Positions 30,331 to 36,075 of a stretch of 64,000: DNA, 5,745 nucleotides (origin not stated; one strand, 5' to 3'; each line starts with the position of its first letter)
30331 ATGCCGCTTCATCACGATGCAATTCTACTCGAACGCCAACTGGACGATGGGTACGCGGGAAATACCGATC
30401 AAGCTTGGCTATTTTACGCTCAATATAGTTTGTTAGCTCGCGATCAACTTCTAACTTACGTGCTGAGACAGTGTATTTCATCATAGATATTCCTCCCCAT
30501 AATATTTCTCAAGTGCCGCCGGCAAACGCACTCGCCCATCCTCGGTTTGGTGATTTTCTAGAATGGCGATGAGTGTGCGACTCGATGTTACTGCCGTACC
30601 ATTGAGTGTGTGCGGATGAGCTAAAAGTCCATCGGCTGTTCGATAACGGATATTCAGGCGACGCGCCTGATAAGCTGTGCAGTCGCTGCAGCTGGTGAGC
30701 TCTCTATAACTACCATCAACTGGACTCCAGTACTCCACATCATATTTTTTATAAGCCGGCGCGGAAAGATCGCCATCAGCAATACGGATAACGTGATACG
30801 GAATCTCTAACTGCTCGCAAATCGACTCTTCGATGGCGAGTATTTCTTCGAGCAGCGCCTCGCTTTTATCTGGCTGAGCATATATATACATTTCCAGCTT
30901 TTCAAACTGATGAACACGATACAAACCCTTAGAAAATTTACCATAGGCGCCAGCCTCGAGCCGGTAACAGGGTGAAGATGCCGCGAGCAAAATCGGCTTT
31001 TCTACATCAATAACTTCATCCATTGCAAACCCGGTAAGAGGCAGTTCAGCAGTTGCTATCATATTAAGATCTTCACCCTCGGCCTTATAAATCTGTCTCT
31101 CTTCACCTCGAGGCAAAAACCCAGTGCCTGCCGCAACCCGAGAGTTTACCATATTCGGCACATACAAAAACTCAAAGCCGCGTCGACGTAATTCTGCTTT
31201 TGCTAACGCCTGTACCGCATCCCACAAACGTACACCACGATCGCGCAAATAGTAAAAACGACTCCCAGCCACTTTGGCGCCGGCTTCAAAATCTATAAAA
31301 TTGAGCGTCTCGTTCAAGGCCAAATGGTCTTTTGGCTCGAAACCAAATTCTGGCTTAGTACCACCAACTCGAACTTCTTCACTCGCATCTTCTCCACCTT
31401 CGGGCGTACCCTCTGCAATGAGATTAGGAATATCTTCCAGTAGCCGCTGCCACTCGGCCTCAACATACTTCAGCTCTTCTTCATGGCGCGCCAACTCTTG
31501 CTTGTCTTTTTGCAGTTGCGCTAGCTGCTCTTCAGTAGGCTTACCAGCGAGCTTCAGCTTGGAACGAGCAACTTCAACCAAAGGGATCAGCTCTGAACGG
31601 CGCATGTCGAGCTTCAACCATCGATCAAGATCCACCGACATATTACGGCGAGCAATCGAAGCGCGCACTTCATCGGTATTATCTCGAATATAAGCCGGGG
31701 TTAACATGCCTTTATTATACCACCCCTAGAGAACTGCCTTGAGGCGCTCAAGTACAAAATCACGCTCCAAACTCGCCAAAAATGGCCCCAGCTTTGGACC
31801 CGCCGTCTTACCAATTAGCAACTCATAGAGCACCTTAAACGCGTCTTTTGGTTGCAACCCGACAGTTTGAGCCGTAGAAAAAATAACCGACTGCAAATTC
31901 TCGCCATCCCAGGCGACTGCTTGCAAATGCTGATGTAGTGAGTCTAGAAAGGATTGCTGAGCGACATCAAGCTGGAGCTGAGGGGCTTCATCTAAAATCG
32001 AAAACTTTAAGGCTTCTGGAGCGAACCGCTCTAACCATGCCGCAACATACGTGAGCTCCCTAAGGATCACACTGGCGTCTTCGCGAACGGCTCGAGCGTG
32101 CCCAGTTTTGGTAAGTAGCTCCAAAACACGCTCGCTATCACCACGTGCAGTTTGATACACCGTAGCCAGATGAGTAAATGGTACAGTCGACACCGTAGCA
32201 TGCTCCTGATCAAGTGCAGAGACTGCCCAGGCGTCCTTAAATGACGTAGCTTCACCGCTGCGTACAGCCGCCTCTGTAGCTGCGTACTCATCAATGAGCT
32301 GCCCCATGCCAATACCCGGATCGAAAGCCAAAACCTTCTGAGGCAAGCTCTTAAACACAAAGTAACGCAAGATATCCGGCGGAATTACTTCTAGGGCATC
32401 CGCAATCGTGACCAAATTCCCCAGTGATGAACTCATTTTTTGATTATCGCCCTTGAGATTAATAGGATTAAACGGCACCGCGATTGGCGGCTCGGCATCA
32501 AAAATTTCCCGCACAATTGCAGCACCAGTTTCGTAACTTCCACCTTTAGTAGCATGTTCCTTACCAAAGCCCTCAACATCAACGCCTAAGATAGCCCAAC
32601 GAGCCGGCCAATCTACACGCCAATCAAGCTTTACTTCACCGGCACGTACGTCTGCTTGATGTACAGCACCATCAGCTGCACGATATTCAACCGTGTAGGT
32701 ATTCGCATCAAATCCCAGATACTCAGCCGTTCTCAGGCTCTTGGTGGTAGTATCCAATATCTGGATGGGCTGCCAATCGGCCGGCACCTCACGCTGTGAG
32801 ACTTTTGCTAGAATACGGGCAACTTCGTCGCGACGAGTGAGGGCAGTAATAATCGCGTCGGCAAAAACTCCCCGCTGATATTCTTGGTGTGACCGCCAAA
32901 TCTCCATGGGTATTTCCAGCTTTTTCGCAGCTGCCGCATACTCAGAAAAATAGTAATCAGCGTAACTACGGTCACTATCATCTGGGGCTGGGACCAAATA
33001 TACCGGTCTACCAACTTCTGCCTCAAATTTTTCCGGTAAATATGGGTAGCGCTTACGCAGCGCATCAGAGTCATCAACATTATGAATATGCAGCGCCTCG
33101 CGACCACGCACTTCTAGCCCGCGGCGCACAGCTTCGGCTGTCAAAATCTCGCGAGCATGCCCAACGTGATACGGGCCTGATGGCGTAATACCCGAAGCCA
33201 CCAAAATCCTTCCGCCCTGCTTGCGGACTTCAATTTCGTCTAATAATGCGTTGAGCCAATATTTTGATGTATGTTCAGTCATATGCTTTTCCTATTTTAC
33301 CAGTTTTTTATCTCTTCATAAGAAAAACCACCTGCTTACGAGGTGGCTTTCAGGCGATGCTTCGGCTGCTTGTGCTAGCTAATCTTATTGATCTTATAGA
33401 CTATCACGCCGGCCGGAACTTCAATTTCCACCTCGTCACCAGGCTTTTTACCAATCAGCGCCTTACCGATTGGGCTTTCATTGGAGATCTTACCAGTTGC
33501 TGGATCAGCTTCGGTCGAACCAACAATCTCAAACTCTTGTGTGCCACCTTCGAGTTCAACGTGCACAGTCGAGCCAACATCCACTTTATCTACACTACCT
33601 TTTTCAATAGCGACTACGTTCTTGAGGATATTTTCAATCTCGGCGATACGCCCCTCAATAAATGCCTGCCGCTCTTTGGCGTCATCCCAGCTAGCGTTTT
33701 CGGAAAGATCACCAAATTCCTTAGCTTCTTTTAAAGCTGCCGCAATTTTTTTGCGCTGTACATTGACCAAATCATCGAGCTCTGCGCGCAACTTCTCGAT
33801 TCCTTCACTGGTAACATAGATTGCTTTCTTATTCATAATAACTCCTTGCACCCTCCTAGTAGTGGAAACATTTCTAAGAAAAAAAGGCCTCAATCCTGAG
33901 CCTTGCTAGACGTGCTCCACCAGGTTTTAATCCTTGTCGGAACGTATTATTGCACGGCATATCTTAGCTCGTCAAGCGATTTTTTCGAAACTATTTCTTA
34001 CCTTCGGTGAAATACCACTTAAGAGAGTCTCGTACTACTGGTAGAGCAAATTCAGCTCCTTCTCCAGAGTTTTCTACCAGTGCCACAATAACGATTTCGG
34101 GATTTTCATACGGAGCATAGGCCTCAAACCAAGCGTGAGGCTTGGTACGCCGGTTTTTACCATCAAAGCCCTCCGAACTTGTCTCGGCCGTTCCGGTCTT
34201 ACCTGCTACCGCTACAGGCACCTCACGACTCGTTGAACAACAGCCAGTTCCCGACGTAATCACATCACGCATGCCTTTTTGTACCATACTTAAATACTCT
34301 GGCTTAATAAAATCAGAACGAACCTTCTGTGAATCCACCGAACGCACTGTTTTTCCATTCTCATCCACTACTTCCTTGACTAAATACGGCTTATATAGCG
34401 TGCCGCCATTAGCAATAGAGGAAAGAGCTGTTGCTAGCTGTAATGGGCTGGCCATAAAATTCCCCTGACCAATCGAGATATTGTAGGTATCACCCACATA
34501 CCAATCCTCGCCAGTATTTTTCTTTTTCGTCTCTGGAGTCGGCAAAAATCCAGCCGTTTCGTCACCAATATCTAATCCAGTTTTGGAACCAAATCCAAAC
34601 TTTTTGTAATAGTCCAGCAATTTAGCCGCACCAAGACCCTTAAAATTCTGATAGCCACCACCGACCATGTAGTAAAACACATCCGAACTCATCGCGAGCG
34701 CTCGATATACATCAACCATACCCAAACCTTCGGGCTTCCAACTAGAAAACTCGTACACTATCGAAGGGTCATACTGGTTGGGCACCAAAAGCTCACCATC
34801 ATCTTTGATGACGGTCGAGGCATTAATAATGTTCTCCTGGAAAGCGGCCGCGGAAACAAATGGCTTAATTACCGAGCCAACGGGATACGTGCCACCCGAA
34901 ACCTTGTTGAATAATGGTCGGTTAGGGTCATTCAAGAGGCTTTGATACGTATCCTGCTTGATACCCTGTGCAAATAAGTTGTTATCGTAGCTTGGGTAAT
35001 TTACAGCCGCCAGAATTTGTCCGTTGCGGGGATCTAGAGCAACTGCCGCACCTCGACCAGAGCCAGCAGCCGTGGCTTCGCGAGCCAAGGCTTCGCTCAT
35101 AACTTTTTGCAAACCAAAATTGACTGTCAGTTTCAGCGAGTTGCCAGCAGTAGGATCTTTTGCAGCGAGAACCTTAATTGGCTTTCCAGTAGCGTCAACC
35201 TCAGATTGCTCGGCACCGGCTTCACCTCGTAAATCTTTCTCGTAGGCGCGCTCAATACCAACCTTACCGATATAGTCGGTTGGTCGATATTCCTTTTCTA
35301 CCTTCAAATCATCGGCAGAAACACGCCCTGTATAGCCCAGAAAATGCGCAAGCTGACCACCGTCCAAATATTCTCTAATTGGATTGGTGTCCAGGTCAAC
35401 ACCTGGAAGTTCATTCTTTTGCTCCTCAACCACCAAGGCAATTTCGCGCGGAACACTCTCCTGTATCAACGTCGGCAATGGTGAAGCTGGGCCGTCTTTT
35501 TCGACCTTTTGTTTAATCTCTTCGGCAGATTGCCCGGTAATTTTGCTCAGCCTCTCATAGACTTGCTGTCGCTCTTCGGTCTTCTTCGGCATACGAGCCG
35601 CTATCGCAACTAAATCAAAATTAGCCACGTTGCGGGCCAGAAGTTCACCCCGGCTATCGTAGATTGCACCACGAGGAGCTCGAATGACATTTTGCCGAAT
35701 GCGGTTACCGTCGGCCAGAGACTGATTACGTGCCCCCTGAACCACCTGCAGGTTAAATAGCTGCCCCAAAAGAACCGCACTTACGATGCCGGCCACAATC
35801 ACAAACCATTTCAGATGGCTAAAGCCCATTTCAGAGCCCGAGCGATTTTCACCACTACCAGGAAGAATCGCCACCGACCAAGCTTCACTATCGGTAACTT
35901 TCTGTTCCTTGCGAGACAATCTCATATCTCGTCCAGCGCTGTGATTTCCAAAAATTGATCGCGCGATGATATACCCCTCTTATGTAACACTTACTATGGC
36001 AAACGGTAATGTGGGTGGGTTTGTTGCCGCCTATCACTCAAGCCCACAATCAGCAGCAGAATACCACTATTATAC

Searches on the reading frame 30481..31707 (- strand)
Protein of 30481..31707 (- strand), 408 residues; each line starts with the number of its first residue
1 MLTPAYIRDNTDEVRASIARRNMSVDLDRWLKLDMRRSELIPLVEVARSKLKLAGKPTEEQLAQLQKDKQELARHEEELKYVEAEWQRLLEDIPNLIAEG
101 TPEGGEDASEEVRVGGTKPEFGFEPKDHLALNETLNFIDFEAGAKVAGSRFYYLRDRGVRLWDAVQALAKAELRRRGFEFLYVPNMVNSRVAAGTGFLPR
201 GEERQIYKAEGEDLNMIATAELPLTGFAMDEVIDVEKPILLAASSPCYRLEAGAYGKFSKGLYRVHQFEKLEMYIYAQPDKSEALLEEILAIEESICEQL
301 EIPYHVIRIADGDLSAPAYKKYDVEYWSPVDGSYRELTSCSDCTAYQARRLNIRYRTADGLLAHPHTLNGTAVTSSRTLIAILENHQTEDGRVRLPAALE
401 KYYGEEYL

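Call 51: search_protein_families(library=pfam, proteins=[window:30481-31707:-], max_evalue=0.001)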
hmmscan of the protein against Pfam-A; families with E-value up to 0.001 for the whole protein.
window:30481-31707:- (408 aa): 2 families
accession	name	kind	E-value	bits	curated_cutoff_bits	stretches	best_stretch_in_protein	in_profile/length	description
PF00587.30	tRNA-synt_2b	-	6e-28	98.5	29.3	1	210-386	7-179/179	tRNA synthetase class II core domain (G, H, P, S and T)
PF02403.27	Seryl_tRNA_N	-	1.5e-10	41.7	28.2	1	1-96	1-107/108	Seryl-tRNA synthetase N-terminal domain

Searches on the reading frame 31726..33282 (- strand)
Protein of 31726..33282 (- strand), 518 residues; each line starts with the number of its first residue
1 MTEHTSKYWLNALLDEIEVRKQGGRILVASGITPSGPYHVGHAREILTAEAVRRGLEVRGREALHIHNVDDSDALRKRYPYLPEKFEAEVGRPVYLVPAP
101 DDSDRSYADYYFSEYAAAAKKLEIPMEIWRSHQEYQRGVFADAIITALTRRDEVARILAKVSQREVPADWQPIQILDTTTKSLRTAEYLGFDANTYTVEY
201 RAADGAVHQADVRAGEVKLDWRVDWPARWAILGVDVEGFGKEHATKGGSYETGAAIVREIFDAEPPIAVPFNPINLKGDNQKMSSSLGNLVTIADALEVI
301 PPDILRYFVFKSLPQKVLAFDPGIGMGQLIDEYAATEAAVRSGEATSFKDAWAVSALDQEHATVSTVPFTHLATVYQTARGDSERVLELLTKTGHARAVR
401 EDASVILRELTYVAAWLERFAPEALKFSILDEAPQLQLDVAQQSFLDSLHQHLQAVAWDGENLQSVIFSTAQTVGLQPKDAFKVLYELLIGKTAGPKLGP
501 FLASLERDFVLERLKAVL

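Call 51: search_protein_families(library=pfam, proteins=[window:31726-33282:-], max_evalue=0.001)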
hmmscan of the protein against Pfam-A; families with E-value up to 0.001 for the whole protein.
window:31726-33282:- (518 aa): 4 families
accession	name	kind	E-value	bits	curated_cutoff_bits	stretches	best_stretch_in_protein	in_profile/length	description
PF01921.24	tRNA-synt_1f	-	3.3e-95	319.5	27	1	9-345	3-347/360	tRNA synthetases class I (K)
PF01406.26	tRNA-synt_1e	-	2.6e-12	47.2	27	1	277-320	248-291/301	tRNA synthetases class I (C) catalytic domain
PF09334.17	tRNA-synt_1g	-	3.9e-08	32.9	20.1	1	278-315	323-360/391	tRNA synthetases class I (M)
PF19269.4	Anticodon_2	-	3.7e-07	31.1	23.6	1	441-517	63-140/141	Anticodon binding domain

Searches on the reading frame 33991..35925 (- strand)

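Call 51: search_protein_families(library=pfam, proteins=[window:33991-35925:-], max_evalue=0.001)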
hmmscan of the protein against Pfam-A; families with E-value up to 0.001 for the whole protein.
window:33991-35925:- (644 aa): 2 families
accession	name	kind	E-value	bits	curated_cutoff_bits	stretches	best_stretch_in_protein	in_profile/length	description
PF00905.27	Transpeptidase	-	4.4e-62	210.4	22.1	1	292-634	1-297/299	Penicillin binding protein transpeptidase domain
PF03717.20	PBP_dimer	-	3.7e-41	141.9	24.4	1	81-252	2-178/180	Penicillin-binding Protein dimerisation domain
